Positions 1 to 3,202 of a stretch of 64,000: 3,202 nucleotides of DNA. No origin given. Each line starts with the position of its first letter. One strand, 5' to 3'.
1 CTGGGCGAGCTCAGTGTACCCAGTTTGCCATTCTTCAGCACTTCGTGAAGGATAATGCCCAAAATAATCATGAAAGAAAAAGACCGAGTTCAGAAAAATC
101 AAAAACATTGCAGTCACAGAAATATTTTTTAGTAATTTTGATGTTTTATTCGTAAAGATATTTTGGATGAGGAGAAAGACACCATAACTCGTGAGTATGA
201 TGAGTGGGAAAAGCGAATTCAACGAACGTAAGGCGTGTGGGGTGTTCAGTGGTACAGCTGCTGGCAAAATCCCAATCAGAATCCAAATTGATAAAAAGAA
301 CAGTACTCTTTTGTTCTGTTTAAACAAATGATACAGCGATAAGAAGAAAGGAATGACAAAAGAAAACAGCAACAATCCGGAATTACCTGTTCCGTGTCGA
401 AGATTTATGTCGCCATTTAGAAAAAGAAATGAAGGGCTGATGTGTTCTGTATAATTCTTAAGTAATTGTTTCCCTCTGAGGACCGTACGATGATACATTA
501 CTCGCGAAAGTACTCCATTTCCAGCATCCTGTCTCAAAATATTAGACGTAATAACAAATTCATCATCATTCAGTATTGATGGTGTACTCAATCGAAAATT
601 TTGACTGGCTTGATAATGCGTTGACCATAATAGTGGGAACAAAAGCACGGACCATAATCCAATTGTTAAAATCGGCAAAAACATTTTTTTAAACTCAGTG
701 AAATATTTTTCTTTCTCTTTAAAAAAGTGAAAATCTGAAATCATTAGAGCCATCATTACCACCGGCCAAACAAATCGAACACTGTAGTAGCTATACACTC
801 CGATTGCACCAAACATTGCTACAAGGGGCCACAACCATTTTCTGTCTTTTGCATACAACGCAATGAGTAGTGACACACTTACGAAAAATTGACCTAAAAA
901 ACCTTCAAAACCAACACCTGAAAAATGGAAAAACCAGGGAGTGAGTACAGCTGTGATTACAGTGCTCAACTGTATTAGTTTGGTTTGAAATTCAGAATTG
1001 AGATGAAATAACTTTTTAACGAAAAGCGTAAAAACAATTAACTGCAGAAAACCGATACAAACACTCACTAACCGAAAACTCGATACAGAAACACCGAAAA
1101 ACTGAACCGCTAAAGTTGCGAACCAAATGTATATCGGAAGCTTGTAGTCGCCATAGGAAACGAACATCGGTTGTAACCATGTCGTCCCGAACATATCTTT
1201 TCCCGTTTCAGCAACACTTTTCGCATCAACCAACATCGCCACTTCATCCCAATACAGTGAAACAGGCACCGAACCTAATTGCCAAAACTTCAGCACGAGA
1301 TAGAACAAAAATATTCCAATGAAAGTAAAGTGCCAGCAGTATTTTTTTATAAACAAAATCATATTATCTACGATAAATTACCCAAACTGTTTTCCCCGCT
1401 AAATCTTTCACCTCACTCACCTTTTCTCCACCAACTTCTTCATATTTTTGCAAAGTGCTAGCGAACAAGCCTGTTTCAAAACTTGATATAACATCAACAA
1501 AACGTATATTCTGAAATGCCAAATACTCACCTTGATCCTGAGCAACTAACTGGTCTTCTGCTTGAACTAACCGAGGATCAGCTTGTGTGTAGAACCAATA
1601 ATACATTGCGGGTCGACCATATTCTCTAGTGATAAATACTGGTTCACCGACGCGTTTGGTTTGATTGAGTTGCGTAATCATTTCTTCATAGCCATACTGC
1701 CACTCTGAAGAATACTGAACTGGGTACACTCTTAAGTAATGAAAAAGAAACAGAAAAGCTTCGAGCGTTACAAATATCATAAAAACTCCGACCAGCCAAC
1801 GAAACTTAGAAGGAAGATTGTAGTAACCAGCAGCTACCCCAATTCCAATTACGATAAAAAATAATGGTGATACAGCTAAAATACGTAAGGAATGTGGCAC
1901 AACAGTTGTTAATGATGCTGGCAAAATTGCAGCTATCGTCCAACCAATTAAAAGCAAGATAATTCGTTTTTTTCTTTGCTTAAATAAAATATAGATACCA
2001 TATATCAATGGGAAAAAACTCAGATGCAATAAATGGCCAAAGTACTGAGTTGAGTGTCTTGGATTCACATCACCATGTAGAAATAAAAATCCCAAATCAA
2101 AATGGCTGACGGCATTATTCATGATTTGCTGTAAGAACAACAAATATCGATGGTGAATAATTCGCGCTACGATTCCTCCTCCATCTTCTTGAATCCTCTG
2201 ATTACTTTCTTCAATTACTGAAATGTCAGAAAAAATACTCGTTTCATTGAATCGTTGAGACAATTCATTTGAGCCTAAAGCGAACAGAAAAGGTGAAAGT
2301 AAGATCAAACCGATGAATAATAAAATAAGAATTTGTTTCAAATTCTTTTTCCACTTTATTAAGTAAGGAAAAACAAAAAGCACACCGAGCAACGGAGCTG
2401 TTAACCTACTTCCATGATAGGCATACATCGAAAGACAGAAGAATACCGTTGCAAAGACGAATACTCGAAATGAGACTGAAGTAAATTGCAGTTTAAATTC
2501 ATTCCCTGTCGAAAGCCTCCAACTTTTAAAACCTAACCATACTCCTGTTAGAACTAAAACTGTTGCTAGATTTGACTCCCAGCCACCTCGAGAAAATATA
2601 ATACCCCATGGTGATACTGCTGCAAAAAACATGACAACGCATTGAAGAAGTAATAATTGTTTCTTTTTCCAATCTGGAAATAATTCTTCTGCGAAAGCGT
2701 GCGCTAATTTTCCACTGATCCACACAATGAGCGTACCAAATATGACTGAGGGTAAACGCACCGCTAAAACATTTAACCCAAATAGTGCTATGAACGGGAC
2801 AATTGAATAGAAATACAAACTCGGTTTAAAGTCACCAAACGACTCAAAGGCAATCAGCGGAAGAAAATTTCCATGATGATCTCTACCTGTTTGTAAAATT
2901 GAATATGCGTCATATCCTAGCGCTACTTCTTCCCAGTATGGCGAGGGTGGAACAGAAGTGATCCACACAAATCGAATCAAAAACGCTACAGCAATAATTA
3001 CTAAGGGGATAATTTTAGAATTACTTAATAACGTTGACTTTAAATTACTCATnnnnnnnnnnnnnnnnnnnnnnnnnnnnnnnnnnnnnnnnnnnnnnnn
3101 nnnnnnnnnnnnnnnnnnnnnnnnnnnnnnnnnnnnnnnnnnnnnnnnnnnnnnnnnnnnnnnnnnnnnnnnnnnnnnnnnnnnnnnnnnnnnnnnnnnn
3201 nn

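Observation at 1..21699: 21.7-kb single-strand glycan-assembly megalocus with 7-8 GT-C enzymes, two lipid-phosphate-sugar synthases, a flippase and an LCP ligase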

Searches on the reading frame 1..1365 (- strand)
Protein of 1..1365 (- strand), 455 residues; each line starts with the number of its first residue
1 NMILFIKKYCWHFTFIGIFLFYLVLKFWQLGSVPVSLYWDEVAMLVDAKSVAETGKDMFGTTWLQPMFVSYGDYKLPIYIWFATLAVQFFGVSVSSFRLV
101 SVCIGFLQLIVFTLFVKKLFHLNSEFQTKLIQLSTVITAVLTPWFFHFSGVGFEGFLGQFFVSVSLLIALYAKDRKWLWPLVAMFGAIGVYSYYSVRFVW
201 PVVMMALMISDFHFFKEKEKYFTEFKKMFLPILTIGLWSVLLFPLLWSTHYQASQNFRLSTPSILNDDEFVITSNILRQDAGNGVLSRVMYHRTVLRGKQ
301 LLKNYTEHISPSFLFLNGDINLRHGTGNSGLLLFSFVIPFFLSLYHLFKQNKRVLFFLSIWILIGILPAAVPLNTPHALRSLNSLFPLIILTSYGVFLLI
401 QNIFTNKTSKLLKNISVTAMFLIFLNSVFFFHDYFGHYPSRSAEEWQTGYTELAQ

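Call 6: search_protein_families(library=pfam, proteins=[window:1-1365:-], max_evalue=0.01)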
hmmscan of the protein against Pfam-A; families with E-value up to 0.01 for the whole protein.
window:1-1365:- (455 aa): 0 families

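Call 54: find_related_loci(query=A5, collection=genome_contigs, flank=10000)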
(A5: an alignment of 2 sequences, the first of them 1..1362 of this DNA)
Query A5 (454 aa) in genome_contigs; peptide patterns used: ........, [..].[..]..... (x = any residue, [..] = any of these).
176 stretches matched a pattern; 58 encode a relative of the query (tblastn E <= 1e-3); 58 distinct loci.
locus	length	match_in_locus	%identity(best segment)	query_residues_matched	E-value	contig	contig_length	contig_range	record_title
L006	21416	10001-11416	45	5-454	1e-122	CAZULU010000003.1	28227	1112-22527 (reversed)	MAG TPA_asm: uncultured Pseudomonadales bacterium isolate SRP193661_co1_10 genome assembly, contig: NODE_1726_length_282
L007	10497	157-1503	41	6-454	7e-103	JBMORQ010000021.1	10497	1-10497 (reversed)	MAG: Patescibacteria group bacterium isolate Betzabe_MAG184 MAG184_21, whole genome shotgun sequence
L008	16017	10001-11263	42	14-453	1e-99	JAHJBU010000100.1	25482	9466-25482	MAG: Patescibacteria group bacterium isolate Modern_marine.mb.272 Modern_marine.mb.272_k141_2461865, whole genome shotgu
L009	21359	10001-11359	43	24-454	3e-96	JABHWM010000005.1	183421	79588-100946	MAG: Candidatus Paceibacterota bacterium isolate SI047_bin131 k141_258894, whole genome shotgun sequence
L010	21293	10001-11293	41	17-454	8e-96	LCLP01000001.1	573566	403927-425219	MAG: Candidatus Pacebacteria bacterium GW2011_GWA1_46_10 UX28_C0001, whole genome shotgun sequence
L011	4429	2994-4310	41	23-454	1e-95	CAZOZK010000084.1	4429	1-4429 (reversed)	MAG TPA_asm: uncultured Pseudomonadales bacterium isolate SRP107338_co1_182 genome assembly, contig: NODE_29682_length_4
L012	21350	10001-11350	40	1-453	3e-93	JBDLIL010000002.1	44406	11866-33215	MAG: Patescibacteria group bacterium isolate MAG029 MAG029_2, whole genome shotgun sequence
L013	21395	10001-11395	42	8-454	4e-93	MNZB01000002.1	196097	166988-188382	MAG: Candidatus Pacebacteria bacterium CG2_30_36_39 cg2_3.0_scaffold_6_c, whole genome shotgun sequence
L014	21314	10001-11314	41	24-454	9e-93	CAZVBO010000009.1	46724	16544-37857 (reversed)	MAG TPA_asm: uncultured Pseudomonadales bacterium isolate SRP304446_co1_134 genome assembly, contig: NODE_507_length_467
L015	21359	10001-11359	42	15-454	9e-92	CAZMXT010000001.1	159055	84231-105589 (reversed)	MAG TPA_asm: uncultured Pseudomonadales bacterium isolate SRP128246_co1_515 genome assembly, contig: NODE_25_length_1590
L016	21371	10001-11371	40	6-454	5e-89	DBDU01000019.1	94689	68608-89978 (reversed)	MAG TPA_asm: Patescibacteria group bacterium UBA924 UBA924_contig_528, whole genome shotgun sequence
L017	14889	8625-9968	40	4-454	1e-88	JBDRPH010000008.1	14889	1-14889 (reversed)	MAG: Candidatus Paceibacterota bacterium isolate MEGAHIT-group-2.107 k141_1081615, whole genome shotgun sequence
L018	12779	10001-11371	39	14-454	1e-85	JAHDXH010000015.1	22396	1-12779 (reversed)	MAG: Patescibacteria group bacterium isolate PAT3 NODE_3219_length_22396_cov_6.851887, whole genome shotgun sequence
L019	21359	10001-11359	39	22-453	1e-81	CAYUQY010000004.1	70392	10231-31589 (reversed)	MAG TPA_asm: uncultured Pseudomonadales bacterium isolate binchicken_co335_44 genome assembly, contig: NODE_89_length_70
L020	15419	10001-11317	37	4-454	9e-81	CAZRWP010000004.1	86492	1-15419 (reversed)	MAG TPA_asm: uncultured Pseudomonadales bacterium isolate SRP144015_co1_84 genome assembly, contig: NODE_140_length_8649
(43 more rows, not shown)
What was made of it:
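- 1..1362 (-): g16: tandem GT-C paralog 4, with its C-terminus cut off by the window edge. Orthologues at 36-45% identity occur in 58 Patescibacteria loci (call 54).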

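Call 65: search_protein_families(library=ncbifam, proteins=[window:1-1362:-], max_evalue=0.001)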
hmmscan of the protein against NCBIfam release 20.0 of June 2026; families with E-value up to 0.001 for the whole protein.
window:1-1362:- (454 aa): 0 families

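Call 81: search_protein_families(library=pfam, proteins=[L009:14164-15228:+, L009:16938-18164:+, L009:18210-19127:+, L009:20183-20977:+, L016:19099-20385:+, L006:15334-16032:+, L006:16073-17281:+, L006:17292-18236:+, L006:19251-20099:+, L006:20391-21359:+], max_evalue=0.001)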
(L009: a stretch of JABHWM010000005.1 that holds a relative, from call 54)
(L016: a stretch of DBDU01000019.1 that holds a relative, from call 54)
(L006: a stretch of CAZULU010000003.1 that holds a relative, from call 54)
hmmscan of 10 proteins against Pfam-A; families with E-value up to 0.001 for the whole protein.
L009:14164-15228:+ (354 aa): 6 families
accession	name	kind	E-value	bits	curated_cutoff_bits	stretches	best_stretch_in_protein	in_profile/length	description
PF00534.26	Glycos_transf_1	-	1.4e-28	100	26.4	1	163-333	3-172/172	Glycosyl transferases group 1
PF13692.12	Glyco_trans_1_4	-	4.3e-20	72.8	27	1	175-317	3-141/142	Glycosyl transferases group 1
PF13439.12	Glyco_transf_4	-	4.4e-10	40.3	28.5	1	58-148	72-164/170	Glycosyltransferase Family 4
PF20706.3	GT4-conflict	-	2.4e-08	33.8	26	1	217-345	241-384/385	Family 4 Glycosyltransferase in conflict systems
PF13524.12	Glyco_trans_1_2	-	7.4e-07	29.6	25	1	192-347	6-143/144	Glycosyl transferase-like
PF13579.12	Glyco_trans_4_4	-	1.2e-05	26.1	29.7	1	56-147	69-156/158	Glycosyl transferase 4-like domain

L009:16938-18164:+ (408 aa): 1 family
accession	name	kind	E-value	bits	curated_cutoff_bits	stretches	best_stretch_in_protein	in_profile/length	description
PF04188.19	Mannosyl_trans2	-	0.00092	19.1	22.4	1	52-237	54-236/443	Mannosyltransferase (PIG-V)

L009:18210-19127:+ (305 aa): 9 families
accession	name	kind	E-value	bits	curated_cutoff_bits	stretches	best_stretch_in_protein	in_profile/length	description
PF01370.27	Epimerase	-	4.2e-61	206.8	20.9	1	3-235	1-240/240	NAD dependent epimerase/dehydratase family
PF16363.11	GDP_Man_Dehyd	-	3.5e-60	204.6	27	1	4-297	1-331/332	GDP-mannose 4,6 dehydratase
PF04321.23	RmlD_sub_bind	-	1.1e-19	71.1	27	1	1-177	1-157/287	RmlD substrate binding domain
PF02719.21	Polysacc_synt_2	-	2.1e-19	70.3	20.2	1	3-278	1-277/293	Polysaccharide biosynthesis protein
PF01073.25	3Beta_HSD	-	1.1e-17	64.5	22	1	4-224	1-229/280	3-beta hydroxysteroid dehydrogenase/isomerase family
PF13460.12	NAD_binding_10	-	4.2e-09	37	27.2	1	7-153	1-132/184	NAD(P)H-binding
PF07993.18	NAD_binding_4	-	4e-07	29.9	20.1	1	40-213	58-251/258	Male sterility protein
PF05368.20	NmrA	-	1e-05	25.8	27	1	2-117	4-107/298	NmrA-like family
PF00106.31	adh_short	-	0.00013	22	26.6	1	3-64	3-70/195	short chain dehydrogenase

L009:20183-20977:+ (264 aa): 1 family
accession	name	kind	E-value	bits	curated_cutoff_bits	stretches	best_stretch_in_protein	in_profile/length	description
PF00535.33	Glycos_transf_2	-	2.1e-18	67.3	23.3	1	5-162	2-151/168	Glycosyl transferase family 2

L016:19099-20385:+ (428 aa): 2 families
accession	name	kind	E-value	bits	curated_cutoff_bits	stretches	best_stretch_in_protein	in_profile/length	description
PF01943.22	Polysacc_synt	-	1.2e-20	74.5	28.2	2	18-276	3-257/274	Polysaccharide biosynthesis protein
PF13440.11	Polysacc_synt_3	-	0.00023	21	23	1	41-334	2-288/293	Polysaccharide biosynthesis protein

L006:15334-16032:+ (232 aa): 0 families

L006:16073-17281:+ (402 aa): 2 families
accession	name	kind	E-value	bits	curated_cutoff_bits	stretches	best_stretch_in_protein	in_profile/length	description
PF04188.19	Mannosyl_trans2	-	1.3e-08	35.1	22.4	1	14-226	17-236/443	Mannosyltransferase (PIG-V)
PF09594.16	GT87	-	0.00074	19.8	25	1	88-324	3-210/237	Glycosyltransferase family 87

L006:17292-18236:+ (314 aa): 9 families
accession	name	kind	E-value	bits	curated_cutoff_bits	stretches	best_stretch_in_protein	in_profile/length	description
PF01370.27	Epimerase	-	7.3e-62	209.3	20.9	1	9-229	2-234/240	NAD dependent epimerase/dehydratase family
PF16363.11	GDP_Man_Dehyd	-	2.8e-53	182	27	1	9-298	1-331/332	GDP-mannose 4,6 dehydratase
PF01073.25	3Beta_HSD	-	1.5e-23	83.7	22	1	9-222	1-231/280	3-beta hydroxysteroid dehydrogenase/isomerase family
PF04321.23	RmlD_sub_bind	-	3.5e-17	62.8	27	1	8-257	3-234/287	RmlD substrate binding domain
PF02719.21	Polysacc_synt_2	-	1.6e-14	54.2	20.2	1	10-250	3-243/293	Polysaccharide biosynthesis protein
PF07993.18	NAD_binding_4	-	5.2e-11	42.6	20.1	1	56-169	82-209/258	Male sterility protein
PF13460.12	NAD_binding_10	-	1.3e-07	32.1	27.2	1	12-145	1-128/184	NAD(P)H-binding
PF05368.20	NmrA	-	1.3e-05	25.3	27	1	9-264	6-244/298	NmrA-like family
PF00106.31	adh_short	-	0.00019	21.4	26.6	0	8-41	3-36/195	short chain dehydrogenase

L006:19251-20099:+ (282 aa): 2 families
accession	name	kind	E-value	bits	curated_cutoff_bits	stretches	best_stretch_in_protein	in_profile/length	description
PF00535.33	Glycos_transf_2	-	6.5e-17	62.4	23.3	1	10-81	2-75/168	Glycosyl transferase family 2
PF13641.12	Glyco_tranf_2_3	-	0.00022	21.7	27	0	8-133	3-112/230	Glycosyltransferase like family 2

L006:20391-21359:+ (322 aa): 7 families
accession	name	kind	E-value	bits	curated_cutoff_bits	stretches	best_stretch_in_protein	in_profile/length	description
PF01370.27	Epimerase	-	1e-54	186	20.9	1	18-247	1-240/240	NAD dependent epimerase/dehydratase family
PF16363.11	GDP_Man_Dehyd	-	2.3e-28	100.1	27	1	50-310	58-332/332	GDP-mannose 4,6 dehydratase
PF01073.25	3Beta_HSD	-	4.4e-11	42.8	22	1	20-237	2-231/280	3-beta hydroxysteroid dehydrogenase/isomerase family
PF02719.21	Polysacc_synt_2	-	4.9e-08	32.9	20.2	0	51-117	61-128/293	Polysaccharide biosynthesis protein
PF04321.23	RmlD_sub_bind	-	4e-05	23.3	27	1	17-74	2-60/287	RmlD substrate binding domain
PF13460.12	NAD_binding_10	-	4.4e-05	23.9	27.2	1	51-130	46-112/184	NAD(P)H-binding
PF07993.18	NAD_binding_4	-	0.00055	19.6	20.1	0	20-35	1-16/258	Male sterility protein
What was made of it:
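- Relatives add a PIG-V/GT87-like GT-C (call 81).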

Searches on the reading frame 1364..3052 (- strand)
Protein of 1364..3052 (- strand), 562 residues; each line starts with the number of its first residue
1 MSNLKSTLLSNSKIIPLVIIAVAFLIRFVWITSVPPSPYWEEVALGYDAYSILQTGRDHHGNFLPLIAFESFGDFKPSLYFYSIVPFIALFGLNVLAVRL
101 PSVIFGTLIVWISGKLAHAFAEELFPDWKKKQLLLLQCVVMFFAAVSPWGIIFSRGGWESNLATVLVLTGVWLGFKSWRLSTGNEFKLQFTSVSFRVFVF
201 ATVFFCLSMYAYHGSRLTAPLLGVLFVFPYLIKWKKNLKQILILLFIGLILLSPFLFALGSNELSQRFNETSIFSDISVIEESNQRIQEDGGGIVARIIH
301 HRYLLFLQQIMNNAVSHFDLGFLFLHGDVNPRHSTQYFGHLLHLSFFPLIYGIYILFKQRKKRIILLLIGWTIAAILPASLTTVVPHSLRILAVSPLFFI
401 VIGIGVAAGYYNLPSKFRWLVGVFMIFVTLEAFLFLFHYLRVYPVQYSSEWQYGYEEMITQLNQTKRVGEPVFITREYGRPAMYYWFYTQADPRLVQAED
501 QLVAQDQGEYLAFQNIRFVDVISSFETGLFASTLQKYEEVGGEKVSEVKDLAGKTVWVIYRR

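Call 6: search_protein_families(library=pfam, proteins=[window:1364-3052:-], max_evalue=0.01)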
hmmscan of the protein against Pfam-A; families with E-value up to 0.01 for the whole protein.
window:1364-3052:- (562 aa): 0 families
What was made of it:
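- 1364..3052 (-): g15: tandem GT-C paralog 3. It has no Pfam hit of its own (call 6).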

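Call 16: find_encoding_contigs(protein=window:1364-3052:-, flank=10000, max_places=3)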
Protein window:1364-3052:- (562 aa): no gene with exactly this product is on record in the collection.

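Call 65: search_protein_families(library=ncbifam, proteins=[window:1364-3052:-], max_evalue=0.001)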
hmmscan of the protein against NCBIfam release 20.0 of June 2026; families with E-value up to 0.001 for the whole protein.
window:1364-3052:- (562 aa): 0 families
